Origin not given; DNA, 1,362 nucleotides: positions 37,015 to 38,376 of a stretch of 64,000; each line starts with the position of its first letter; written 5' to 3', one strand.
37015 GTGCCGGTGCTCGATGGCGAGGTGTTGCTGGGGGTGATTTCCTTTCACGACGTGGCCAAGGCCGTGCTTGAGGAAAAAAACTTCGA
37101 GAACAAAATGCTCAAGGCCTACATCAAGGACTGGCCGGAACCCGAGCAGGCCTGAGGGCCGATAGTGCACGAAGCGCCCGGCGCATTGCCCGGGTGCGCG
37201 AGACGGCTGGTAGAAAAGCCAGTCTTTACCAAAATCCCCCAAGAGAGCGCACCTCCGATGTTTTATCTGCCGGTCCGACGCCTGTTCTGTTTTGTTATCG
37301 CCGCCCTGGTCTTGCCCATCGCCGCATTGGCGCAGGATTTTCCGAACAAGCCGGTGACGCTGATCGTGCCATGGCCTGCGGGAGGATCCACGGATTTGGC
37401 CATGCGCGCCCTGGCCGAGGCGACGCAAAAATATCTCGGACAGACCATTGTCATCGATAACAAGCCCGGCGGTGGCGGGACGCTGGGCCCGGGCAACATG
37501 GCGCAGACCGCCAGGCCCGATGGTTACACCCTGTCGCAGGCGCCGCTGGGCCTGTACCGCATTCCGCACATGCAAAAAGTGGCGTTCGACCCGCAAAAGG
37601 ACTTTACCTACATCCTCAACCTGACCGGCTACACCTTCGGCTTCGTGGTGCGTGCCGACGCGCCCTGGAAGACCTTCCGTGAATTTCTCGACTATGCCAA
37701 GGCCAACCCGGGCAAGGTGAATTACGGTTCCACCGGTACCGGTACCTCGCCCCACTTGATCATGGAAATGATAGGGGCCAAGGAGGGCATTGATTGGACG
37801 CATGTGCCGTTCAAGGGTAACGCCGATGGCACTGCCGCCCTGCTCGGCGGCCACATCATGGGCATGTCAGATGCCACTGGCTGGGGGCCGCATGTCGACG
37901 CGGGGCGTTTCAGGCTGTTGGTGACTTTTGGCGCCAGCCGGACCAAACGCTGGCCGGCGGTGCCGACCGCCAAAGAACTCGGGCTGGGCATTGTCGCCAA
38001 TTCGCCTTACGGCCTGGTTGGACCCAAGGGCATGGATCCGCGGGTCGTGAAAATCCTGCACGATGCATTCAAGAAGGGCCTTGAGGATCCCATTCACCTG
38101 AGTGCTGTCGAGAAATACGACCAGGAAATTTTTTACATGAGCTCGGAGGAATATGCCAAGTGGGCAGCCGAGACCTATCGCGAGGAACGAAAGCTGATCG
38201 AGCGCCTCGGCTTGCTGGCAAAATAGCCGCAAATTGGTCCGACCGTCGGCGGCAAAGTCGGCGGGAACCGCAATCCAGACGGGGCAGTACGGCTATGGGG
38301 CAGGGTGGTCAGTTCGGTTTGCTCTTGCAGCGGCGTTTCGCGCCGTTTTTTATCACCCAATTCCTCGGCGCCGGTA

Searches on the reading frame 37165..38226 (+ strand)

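Call 61: search_protein_families(library=pfam, proteins=[window:37165-38226:+], max_evalue=0.00001)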
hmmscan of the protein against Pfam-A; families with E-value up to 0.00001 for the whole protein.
window:37165-38226:+ (353 aa): 1 family
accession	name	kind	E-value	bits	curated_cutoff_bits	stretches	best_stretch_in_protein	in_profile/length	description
PF03401.19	TctC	-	1.9e-82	277.3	27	1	80-350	2-274/274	Tripartite tricarboxylate transporter family receptor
